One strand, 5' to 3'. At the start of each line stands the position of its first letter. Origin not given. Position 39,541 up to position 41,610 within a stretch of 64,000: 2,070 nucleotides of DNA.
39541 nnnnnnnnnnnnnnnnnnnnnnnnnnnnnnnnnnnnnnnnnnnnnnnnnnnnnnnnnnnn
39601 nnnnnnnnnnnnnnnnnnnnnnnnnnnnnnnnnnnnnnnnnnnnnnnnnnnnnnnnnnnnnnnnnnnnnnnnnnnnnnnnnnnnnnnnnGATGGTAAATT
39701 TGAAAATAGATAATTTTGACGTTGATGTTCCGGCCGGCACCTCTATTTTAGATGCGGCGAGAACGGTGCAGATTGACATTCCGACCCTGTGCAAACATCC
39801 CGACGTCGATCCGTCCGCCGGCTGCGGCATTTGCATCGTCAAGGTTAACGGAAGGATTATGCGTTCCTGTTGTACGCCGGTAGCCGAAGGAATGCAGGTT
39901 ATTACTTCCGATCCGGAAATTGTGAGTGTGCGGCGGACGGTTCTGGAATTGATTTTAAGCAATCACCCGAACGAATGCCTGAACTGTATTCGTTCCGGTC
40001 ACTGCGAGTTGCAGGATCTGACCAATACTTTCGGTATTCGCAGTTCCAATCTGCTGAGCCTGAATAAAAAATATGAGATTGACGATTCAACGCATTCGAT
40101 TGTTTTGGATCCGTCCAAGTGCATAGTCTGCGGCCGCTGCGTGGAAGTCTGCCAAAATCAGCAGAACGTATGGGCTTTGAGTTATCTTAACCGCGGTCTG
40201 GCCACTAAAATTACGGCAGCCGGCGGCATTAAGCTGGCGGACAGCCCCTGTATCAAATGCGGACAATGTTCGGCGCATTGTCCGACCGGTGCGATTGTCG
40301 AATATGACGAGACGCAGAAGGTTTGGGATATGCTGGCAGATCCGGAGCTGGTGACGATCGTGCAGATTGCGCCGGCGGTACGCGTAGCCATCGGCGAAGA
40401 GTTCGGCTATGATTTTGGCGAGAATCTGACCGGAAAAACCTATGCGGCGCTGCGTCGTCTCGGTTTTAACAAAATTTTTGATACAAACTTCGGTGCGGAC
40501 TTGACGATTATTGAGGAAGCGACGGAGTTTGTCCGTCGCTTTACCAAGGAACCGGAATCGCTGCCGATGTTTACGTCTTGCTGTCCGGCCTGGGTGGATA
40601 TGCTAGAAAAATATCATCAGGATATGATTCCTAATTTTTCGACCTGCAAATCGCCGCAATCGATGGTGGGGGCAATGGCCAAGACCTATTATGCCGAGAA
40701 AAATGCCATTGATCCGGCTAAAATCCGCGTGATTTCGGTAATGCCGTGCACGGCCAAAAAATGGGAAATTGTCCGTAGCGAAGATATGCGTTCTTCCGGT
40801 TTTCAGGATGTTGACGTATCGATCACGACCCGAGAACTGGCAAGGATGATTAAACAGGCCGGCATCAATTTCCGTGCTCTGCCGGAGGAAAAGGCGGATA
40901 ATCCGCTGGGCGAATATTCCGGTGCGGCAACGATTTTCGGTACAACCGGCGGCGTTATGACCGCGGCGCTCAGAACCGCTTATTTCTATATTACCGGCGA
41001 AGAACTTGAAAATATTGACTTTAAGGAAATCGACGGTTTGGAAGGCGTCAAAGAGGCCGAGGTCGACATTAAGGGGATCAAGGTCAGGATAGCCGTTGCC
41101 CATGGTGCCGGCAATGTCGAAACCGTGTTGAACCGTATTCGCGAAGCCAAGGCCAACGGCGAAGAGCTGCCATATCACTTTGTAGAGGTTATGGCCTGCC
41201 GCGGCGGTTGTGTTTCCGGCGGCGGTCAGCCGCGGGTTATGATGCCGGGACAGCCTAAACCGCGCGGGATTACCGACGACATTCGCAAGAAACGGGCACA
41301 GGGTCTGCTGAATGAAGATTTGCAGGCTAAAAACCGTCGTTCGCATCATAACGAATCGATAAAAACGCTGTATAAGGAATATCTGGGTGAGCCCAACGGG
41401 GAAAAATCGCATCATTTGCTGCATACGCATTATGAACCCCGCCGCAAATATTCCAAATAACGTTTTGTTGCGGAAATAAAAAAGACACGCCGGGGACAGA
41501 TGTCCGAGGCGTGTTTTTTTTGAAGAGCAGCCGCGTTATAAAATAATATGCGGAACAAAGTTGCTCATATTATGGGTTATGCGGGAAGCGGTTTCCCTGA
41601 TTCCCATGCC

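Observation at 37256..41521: Complete trimeric (NuoE/NuoF/HydA-type) [FeFe]-hydrogenase operon in an endosymbiont-like alphaproteobacterial backbone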

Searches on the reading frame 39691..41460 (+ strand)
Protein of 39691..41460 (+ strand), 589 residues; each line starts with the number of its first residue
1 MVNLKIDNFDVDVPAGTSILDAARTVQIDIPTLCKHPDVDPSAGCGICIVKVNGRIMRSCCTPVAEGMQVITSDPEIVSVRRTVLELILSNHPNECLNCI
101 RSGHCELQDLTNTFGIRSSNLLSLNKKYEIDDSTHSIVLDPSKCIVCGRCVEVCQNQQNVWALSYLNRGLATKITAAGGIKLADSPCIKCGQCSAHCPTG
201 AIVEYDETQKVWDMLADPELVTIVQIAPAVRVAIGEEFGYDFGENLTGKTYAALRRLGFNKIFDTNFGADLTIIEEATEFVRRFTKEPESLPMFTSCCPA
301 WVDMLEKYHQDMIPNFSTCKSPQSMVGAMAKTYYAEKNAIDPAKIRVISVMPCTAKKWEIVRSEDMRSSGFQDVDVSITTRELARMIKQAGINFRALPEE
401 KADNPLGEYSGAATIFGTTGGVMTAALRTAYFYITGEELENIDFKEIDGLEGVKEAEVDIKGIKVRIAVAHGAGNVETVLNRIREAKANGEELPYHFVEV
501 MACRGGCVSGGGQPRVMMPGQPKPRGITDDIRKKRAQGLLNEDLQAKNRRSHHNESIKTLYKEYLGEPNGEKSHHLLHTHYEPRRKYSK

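Call 3: search_protein_families(library=pfam, proteins=[window:39691-41460:+])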
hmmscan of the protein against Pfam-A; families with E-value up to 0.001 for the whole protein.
window:39691-41460:+ (589 aa): 12 families
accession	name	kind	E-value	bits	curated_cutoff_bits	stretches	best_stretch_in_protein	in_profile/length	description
PF02906.19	Fe_hyd_lg_C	-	5.8e-95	318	22.1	1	222-511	3-245/245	Iron only hydrogenase large subunit, C-terminal domain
PF02256.22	Fe_hyd_SSU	-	4.3e-22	78.3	24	1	529-584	1-56/56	Iron hydrogenase small subunit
PF10588.14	NADH-G_4Fe-4S_3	-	1.8e-17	63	27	1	81-119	1-39/40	NADH-ubiquinone oxidoreductase-G iron-sulfur binding region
PF13510.11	Fer2_4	-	5.5e-16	58.8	22.8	1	1-73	3-80/82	2Fe-2S iron-sulfur cluster binding domain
PF00111.32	Fer2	-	2e-08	34.5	21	1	9-60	8-55/77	2Fe-2S iron-sulfur cluster binding domain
PF00037.32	Fer4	-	1e-07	31.9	21.1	2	137-155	1-19/24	4Fe-4S binding domain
PF13237.11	Fer4_10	-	1.6e-07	31.6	25.5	1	137-198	2-53/53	4Fe-4S dicluster domain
PF12838.12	Fer4_7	-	8e-07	29.9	27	1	143-201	1-52/52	4Fe-4S dicluster domain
PF13187.11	Fer4_9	-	6.6e-06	26.5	27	1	143-202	1-52/52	4Fe-4S dicluster domain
PF12837.12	Fer4_6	-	0.00011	22.4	25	0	140-154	5-19/24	4Fe-4S binding domain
PF13484.11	Fer4_16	-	0.00035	21.7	30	1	187-207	2-21/66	4Fe-4S double cluster binding domain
PF14697.11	Fer4_21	-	0.00081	19.9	35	1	139-202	3-57/59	4Fe-4S dicluster domain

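Call 7: find_homologous_proteins(query=window:39691-41460:+, max_evalue=1e-30)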
Query window:39691-41460:+ (589 aa): 8000 proteins with E <= 1e-30 among 8000 candidates; the best 120 are listed.
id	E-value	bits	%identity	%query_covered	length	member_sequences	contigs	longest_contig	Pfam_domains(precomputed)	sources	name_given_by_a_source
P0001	0.0e+0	1363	100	100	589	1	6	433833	PF13510.12,PF10588.15,PF02906.20,PF00111.33,PF02256.23,PF00037.33,PF12838.13,PF13237.12,PF13187.12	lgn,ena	-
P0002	0.0e+0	1362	99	100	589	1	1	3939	PF13510.12,PF10588.15,PF02906.20,PF00111.33,PF02256.23,PF00037.33,PF12838.13,PF13237.12,PF13187.12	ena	-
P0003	0.0e+0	1361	99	100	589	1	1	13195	PF13510.12,PF10588.15,PF02906.20,PF00111.33,PF02256.23,PF00037.33,PF12838.13,PF13237.12,PF13187.12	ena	-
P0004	0.0e+0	1327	96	100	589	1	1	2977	PF13510.12,PF10588.15,PF02906.20,PF00111.33,PF02256.23,PF00037.33,PF13484.12,PF12838.13,PF13237.12,PF13187.12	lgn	-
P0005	0.0e+0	1327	96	100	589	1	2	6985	PF13510.12,PF10588.15,PF02906.20,PF00111.33,PF02256.23,PF00037.33,PF13484.12,PF12838.13,PF13237.12,PF13187.12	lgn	-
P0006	0.0e+0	1296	94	100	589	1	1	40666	PF13510.12,PF10588.15,PF02906.20,PF00111.33,PF02256.23,PF00037.33,PF12838.13,PF13237.12,PF13187.12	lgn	-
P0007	0.0e+0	1264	91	100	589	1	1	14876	PF13510.12,PF10588.15,PF02906.20,PF00111.33,PF02256.23,PF00037.33,PF12838.13,PF13237.12,PF13187.12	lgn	-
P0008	0.0e+0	1263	91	100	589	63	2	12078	PF13510.12,PF10588.15,PF02906.20,PF00111.33,PF02256.23,PF00037.33,PF12838.13,PF13237.12,PF13187.12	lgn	-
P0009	0.0e+0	1258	91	100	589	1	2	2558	PF13510.12,PF10588.15,PF02906.20,PF00111.33,PF02256.23,PF00037.33,PF12838.13,PF13187.12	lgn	-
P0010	0.0e+0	1258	91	100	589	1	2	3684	PF13510.12,PF10588.15,PF02906.20,PF00111.33,PF02256.23,PF00037.33,PF12838.13,PF13237.12,PF13187.12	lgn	-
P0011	0.0e+0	1252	90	100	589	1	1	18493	PF13510.12,PF10588.15,PF02906.20,PF00111.33,PF02256.23,PF00037.33,PF12838.13,PF13237.12,PF13187.12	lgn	-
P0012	0.0e+0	1208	86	100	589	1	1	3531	PF13510.12,PF10588.15,PF02906.20,PF00111.33,PF02256.23,PF00037.33,PF12838.13,PF13237.12,PF13187.12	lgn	-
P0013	0.0e+0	1208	86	100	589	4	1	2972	PF13510.12,PF10588.15,PF02906.20,PF00111.33,PF02256.23,PF00037.33,PF12838.13,PF13237.12,PF13187.12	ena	-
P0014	0.0e+0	1206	86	100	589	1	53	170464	PF13510.12,PF10588.15,PF02906.20,PF00111.33,PF02256.23,PF00037.33,PF12838.13,PF13237.12,PF13187.12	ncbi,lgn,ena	-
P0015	0.0e+0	1205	86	100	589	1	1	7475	PF13510.12,PF10588.15,PF02906.20,PF00111.33,PF02256.23,PF00037.33,PF12838.13,PF13237.12,PF13187.12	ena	-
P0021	0.0e+0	1202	87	100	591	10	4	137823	PF13510.12,PF10588.15,PF02906.20,PF00111.33,PF02256.23,PF00037.33,PF12838.13,PF13237.12,PF13187.12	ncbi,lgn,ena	-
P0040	0.0e+0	1190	85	100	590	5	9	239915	PF13510.12,PF10588.15,PF02906.20,PF00111.33,PF02256.23,PF12837.13,PF00037.33,PF12838.13,PF13187.12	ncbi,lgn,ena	-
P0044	0.0e+0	1188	85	100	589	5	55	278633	PF13510.12,PF10588.15,PF02906.20,PF00111.33,PF02256.23,PF12837.13,PF00037.33,PF13484.12,PF12838.13,PF13187.12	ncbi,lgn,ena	-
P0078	0.0e+0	1179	85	100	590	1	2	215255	PF13510.12,PF10588.15,PF02906.20,PF00111.33,PF02256.23,PF00037.33,PF12838.13,PF13187.12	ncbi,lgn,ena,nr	ncbi:MAG: [FeFe] hydrogenase, group A [Proteobacteria bacterium]|nr:[FeFe] hydrogenase, group A [Pse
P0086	0.0e+0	1175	84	100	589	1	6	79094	PF13510.12,PF10588.15,PF02906.20,PF00111.33,PF02256.23,PF00037.33,PF12838.13,PF13187.12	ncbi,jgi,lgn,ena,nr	ncbi:MAG: iron hydrogenase small subunit [Alphaproteobacteria bacterium]|nr:2Fe-2S iron-sulfur clust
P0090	0.0e+0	1173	84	100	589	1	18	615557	PF13510.12,PF10588.15,PF02906.20,PF00111.33,PF02256.23,PF00037.33,PF12838.13,PF13237.12,PF13187.12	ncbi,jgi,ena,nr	ncbi:MAG: 2Fe-2S iron-sulfur cluster binding domain-containing protein [Alphaproteobacteria bacteriu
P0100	0.0e+0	1157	83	100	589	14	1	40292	PF13510.12,PF10588.15,PF02906.20,PF00111.33,PF02256.23,PF00037.33,PF12838.13,PF13237.12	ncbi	-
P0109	0.0e+0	1127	80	100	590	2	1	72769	PF13510.12,PF10588.15,PF02906.20,PF00111.33,PF02256.23,PF00037.33,PF12838.13,PF13237.12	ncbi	-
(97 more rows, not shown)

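Call 8: find_related_loci(query=window:39691-41460:+, collection=genome_contigs, flank=10000)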
Query window:39691-41460:+ (589 aa) in genome_contigs; peptide patterns used: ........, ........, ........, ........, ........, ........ (x = any residue, [..] = any of these).
599 stretches matched a pattern (row limit reached: there are more); 530 encode a relative of the query (tblastn E <= 1e-3); the best 80 are kept; 80 distinct loci.
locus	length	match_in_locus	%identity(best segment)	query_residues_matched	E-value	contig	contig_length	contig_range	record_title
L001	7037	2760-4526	99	1-589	0e+0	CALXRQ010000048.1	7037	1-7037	MAG: uncultured Alphaproteobacteria bacterium isolate BRZ_KF__bin25 genome assembly, contig: BRZ_KF__NODE_17289_length_7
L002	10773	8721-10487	93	1-589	0e+0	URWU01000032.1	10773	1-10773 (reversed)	uncultured Alphaproteobacteria bacterium isolate UMGS1426 genome assembly, contig: NODE_655_length_10773_cov_4.754338, w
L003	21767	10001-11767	92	1-589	0e+0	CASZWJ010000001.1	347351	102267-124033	MAG: uncultured Alphaproteobacteria bacterium isolate extra-SRR5580761.40_1677796859 genome assembly, contig: NODE_7_len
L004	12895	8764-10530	86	1-589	0e+0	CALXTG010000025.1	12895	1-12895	MAG: uncultured Alphaproteobacteria bacterium isolate E01__bin302 genome assembly, contig: E01__k127_2393361, whole geno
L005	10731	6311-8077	86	1-589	0e+0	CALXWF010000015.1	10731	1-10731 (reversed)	MAG: uncultured Alphaproteobacteria bacterium isolate E19__bin150 genome assembly, contig: E19__k127_5275033, whole geno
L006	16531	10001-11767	87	1-589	0e+0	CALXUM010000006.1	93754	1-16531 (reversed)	MAG: uncultured Alphaproteobacteria bacterium isolate BRZ_CT__bin98 genome assembly, contig: BRZ_CT__NODE_413_length_937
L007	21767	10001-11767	86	1-589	0e+0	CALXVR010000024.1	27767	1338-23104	MAG: uncultured Alphaproteobacteria bacterium isolate BRZ_SB__bin123 genome assembly, contig: BRZ_SB__NODE_2465_length_2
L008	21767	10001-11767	86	1-589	0e+0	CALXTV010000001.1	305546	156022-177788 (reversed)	MAG: uncultured Alphaproteobacteria bacterium isolate BRZ_LG__bin14 genome assembly, contig: BRZ_LG__NODE_15_length_3055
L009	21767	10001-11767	86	1-589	0e+0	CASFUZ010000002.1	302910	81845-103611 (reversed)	uncultured proteobacterium isolate O15_L1_384384_idba_bin.74 genome assembly, contig: O15_L1_384384_idba_bin.74.fa_scaff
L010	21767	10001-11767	86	1-589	0e+0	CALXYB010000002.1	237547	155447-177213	MAG: uncultured Alphaproteobacteria bacterium isolate BRZ_DL__bin79 genome assembly, contig: BRZ_DL__NODE_38_length_2375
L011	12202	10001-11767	85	1-589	0e+0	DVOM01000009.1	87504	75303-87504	MAG TPA_asm: Candidatus Scatocola faecigallinarum isolate 2846 CHK22__C41106_L87504_ERR2241687, whole genome shotgun seq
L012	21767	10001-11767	86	1-589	0e+0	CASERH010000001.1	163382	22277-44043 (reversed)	uncultured proteobacterium isolate O27_L1_392392_idba_bin.56 genome assembly, contig: O27_L1_392392_idba_bin.56.fa_scaff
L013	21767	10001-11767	86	1-589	0e+0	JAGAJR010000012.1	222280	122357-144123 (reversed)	MAG: Alphaproteobacteria bacterium isolate RGIG8504 Water_deer_Cecum-2__c296753, whole genome shotgun sequence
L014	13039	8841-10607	85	1-589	0e+0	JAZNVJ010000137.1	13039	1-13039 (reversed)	MAG: Alphaproteobacteria bacterium isolate T1900044790_TS20190256.MAGScoT_cleanbin_000026 SGB_2645_k141_366294, whole ge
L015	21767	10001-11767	86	1-589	0e+0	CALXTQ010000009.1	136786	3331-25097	MAG: uncultured Alphaproteobacteria bacterium isolate E07__bin220 genome assembly, contig: E07__k127_645903, whole genom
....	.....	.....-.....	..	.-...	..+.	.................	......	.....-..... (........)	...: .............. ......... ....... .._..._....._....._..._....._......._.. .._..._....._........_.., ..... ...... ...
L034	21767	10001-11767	82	1-589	0e+0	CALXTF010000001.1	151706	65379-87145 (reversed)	MAG: uncultured Alphaproteobacteria bacterium isolate BRZ_RE__bin26 genome assembly, contig: BRZ_RE__NODE_33_length_1517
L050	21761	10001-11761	80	1-587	0e+0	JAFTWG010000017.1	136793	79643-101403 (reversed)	MAG: Alphaproteobacteria bacterium isolate RGIG4207 Roe_deer_Colon-3__c4946, whole genome shotgun sequence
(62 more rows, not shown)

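Call 28: search_solved_structures(query=window:39691-41460:+, max_evalue=1e-30)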
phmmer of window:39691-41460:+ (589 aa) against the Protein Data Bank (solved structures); distinct sequences matched with E-value up to 1e-30: 48.
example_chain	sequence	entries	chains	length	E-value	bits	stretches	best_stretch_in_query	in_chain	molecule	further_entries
8a6t_A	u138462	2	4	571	1.5e-177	594.7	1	1-586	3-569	Electron bifurcating hydrogenase subunit HydA1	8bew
7q4v_A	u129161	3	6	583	5.9e-176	589.4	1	3-585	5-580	Iron hydrogenase HydA1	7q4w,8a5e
7qhf_A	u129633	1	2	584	9.3e-141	473.2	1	10-582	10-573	Iron hydrogenase 1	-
4xdd_A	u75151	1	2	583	1.3e-140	472.7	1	10-582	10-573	Iron hydrogenase 1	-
4xdc_A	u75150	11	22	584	1.3e-140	472.7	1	10-582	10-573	Iron hydrogenase 1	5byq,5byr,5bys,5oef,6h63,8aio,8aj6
8cjy_A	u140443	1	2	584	1.8e-140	472.3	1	10-582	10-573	Iron hydrogenase 1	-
9rj9_A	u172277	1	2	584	2.4e-140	471.9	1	10-582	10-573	Iron hydrogenase 1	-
1c4a_A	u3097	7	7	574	2.4e-140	471.8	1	10-582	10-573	PROTEIN (FE-ONLY HYDROGENASE) | PROTEIN (PERIPLASMIC HYDROGENASE 1) | Iron hydrogenase 1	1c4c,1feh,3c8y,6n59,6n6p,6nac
6gm8_A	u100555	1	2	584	3.1e-140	471.5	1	10-582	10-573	Iron hydrogenase 1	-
6gm0_A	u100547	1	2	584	3.1e-140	471.5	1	10-582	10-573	Iron hydrogenase 1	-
6gm2_A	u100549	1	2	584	3.2e-140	471.4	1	10-582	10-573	Iron hydrogenase 1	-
6yf4_A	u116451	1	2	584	3.2e-140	471.4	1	10-582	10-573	Iron hydrogenase 1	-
6gm4_A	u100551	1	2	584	3.4e-140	471.4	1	10-582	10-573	Iron hydrogenase 1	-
6gm3_A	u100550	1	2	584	7.9e-140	470.1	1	10-582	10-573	Iron hydrogenase 1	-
6gm1_A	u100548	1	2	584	8.5e-140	470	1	10-582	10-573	Iron hydrogenase 1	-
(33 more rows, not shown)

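Call 41: search_protein_families(library=ncbifam, proteins=[L034:13045-14244:-, L050:3176-4237:+, L014:10679-11761:-, window:39691-41460:+], max_evalue=0.00001)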
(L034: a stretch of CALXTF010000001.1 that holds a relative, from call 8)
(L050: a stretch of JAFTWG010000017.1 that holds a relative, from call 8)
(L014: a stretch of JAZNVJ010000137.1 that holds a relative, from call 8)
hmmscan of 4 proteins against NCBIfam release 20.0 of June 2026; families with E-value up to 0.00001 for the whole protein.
L034:13045-14244:- (399 aa): 15 families
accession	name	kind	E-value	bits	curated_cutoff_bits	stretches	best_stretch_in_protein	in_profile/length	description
TIGR03918.1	GTP_HydF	equivalog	1.4e-153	511.4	325.55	1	4-394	1-391/392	[FeFe] hydrogenase H-cluster maturation GTPase HydF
TIGR03594.1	GTPase_EngA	equivalog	3.6e-27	95.4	306.7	1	12-175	2-166/432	ribosome biogenesis GTPase Der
TIGR00231.1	small_GTP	domain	9.2e-24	84.1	42.5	1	10-159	3-156/164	GTP-binding protein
TIGR00450.1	mnmE_trmE_thdF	equivalog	2.6e-23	82.9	252.6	1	11-177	210-371/446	tRNA uridine-5-carboxymethylaminomethyl(34) synthesis GTPase MnmE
NF003661.0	PRK05291.1-3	equivalog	8.5e-22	78.1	380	1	11-175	217-376/448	tRNA uridine-5-carboxymethylaminomethyl(34) synthesis GTPase MnmE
NF000908.1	PRK00089.1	equivalog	9.9e-21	74.3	237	1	13-172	6-170/291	GTPase Era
TIGR00436.1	era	equivalog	7.4e-16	58.3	116.25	1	12-171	2-165/270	GTPase Era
NF002828.0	PRK03003.1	equivalog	2.4e-14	52.8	631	1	12-132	215-339/477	ribosome biogenesis GTPase Der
NF007071.0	PRK09518.1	equivalog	4.4e-12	45.3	953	1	13-131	274-569/706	bifunctional cytidylate kinase/GTPase Der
TIGR03598.1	GTPase_YsxC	equivalog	2.4e-10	40.4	124.45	1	3-46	11-55/186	ribosome biogenesis GTP-binding protein YihA/YsxC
TIGR03156.1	GTP_HflX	equivalog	7.7e-09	34.9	216.75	1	11-167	190-349/351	GTPase HflX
TIGR03596.1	GTPase_YlqF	equivalog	2e-07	30.7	208.2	1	10-47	118-155/276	ribosome biogenesis GTPase YlqF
TIGR00487.1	IF-2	equivalog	2.8e-07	29.7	424.4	1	13-177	90-258/587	translation initiation factor IF-2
TIGR03597.1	GTPase_YqeH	equivalog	6.4e-07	28.8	297.4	1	12-93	157-240/361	ribosome biogenesis GTPase YqeH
TIGR00437.1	feoB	equivalog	7.1e-07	28.3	315.65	1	17-221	1-204/594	ferrous iron transport protein B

L050:3176-4237:+ (353 aa): 8 families
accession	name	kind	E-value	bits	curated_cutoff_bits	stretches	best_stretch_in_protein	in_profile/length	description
TIGR00048.1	rRNA_mod_RlmN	equivalog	3.1e-128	427.6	290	1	2-351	4-347/355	dual-specificity RNA methyltransferase RlmN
NF008396.0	PRK11194.1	equivalog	3.7e-114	381.5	633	1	2-348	10-355/379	dual-specificity RNA methyltransferase RlmN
NF011031.0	PRK14461.1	equivalog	4.7e-90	302.3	601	1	5-350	8-365/372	ribosomal RNA large subunit methyltransferase N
NF000424.4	CfrAB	exception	9.4e-71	238.9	530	1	13-347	5-337/338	Cfr family 23S rRNA (adenine(2503)-C(8))-methyltransferase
NF011024.0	PRK14453.1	equivalog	4.9e-70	236.5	468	1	13-350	9-344/348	23S rRNA (adenine(2503)-C(8))-methyltransferase Cfr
TIGR04432.1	rSAM_Cfr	equivalog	9.3e-69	232.3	550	1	13-348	7-340/341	Cfr family 23S rRNA (adenine(2503)-C(8))-methyltransferase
NF011040.0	PRK14470.1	equivalog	7.4e-59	199.9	441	1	10-351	4-336/338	ribosomal RNA large subunit methyltransferase N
NF011034.0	PRK14464.1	equivalog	2.1e-51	174.7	422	1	13-350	4-330/348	RNA methyltransferase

L014:10679-11761:- (360 aa): 23 families
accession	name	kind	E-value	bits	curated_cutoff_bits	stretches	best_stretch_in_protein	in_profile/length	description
NF005133.0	PRK06582.1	equivalog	1.8e-94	317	597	2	4-266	13-279/390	coproporphyrinogen III oxidase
TIGR00539.1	hemN_rel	equivalog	7.8e-85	285.1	205.4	1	5-346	3-357/361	radical SAM family heme chaperone HemW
NF004567.0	PRK05904.1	equivalog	1.8e-54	185.3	355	1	5-338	9-341/353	coproporphyrinogen III oxidase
NF006067.1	PRK08208.1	equivalog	8.9e-48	163.3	380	1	3-275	36-309/427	STM4012 family radical SAM protein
TIGR04107.1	rSAM_HutW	equivalog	1.8e-44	152.3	400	1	5-269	42-315/419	heme anaerobic degradation radical SAM methyltransferase ChuW/HutW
TIGR03994.1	rSAM_HemZ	equivalog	1.2e-36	126.7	321.4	1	3-230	85-318/401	coproporphyrinogen dehydrogenase HemZ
NF006060.0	PRK08207.1-3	equivalog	9.3e-31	107.1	653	1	4-230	151-389/477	coproporphyrinogen III oxidase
NF006064.0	PRK08207.2-2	equivalog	4.8e-30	105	504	1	3-232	145-380/465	coproporphyrinogen III oxidase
TIGR00538.1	hemN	equivalog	5.6e-30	104.5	324.95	1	3-190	50-240/454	oxygen-independent coproporphyrinogen III oxidase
NF006385.0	PRK08629.1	equivalog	9.2e-29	100.5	355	1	5-266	55-310/439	coproporphyrinogen III oxidase family protein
NF006061.0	PRK08207.1-4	equivalog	2e-25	89.6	702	1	4-229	175-409/501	coproporphyrinogen III oxidase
TIGR04419.1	no_iron_rSAM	equivalog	1.6e-24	87.2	300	1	35-270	23-262/378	HemN-related non-iron pseudo-SAM protein PsgB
NF006062.0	PRK08207.1-5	equivalog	1e-21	77.4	1007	1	4-204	150-357/476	coproporphyrinogen III oxidase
NF006065.0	PRK08207.2-4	equivalog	1.1e-19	70.9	922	1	4-232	170-410/484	coproporphyrinogen III oxidase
NF006063.0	PRK08207.2-1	equivalog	2.5e-17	62.7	1074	1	4-195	194-391/518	coproporphyrinogen III oxidase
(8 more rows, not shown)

window:39691-41460:+ (589 aa): 13 families
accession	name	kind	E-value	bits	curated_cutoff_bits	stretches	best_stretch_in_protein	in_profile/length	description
NF040763.1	FeFe_hydrog_A6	exception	1e-239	796.7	765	1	2-584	1-571/571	NADH-dependent [FeFe] hydrogenase, group A6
NF040762.1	Hydr_FeFe_Clost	exception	3e-182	607.2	900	1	3-582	2-572/572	ferredoxin hydrogenase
TIGR02512.1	FeFe_hydrog_A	subfamily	4.2e-154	512.9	405.95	1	136-515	1-374/375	[FeFe] hydrogenase, group A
TIGR04105.1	FeFe_hydrog_B1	subfamily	1.3e-51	175.7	450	1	134-461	134-434/462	monomeric [FeFe] hydrogenase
NF005745.0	PRK07569.1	equivalog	3.9e-45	154.1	333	1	2-219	4-222/238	bidirectional hydrogenase complex protein HoxU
NF006305.0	PRK08493.1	equivalog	2.4e-38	131.8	591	1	1-206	1-225/819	NADH-quinone oxidoreductase subunit G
TIGR01973.1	NuoG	equivalog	2.4e-36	125.7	470.05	1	4-221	1-219/606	NADH-quinone oxidoreductase subunit NuoG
NF005895.0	PRK07860.1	equivalog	1.5e-27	95.9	802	1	1-202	17-220/811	NADH-quinone oxidoreductase subunit G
NF009454.0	PRK12814.1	equivalog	4.4e-21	74.9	916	1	2-98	4-102/657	putative NADPH-dependent glutamate synthase small subunit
NF058577.1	FdxA_fam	equivalog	9.7e-08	32.1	65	0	185-209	7-31/52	4Fe-4S ferredoxin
NF042909.1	FMH_DH_FwdF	exception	6.2e-07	28.8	375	1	69-207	30-160/336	tungsten-dependent formylmethanofuran dehydrogenase subunit FwdF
NF009053.0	PRK12387.1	subfamily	4.5e-06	26.5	204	0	120-156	53-87/180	formate hydrogenlyase complex iron-sulfur subunit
TIGR02494.1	PFLE_PFLC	subfamily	8.7e-06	25.2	174.35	0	132-215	38-110/293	glycyl-radical enzyme activating protein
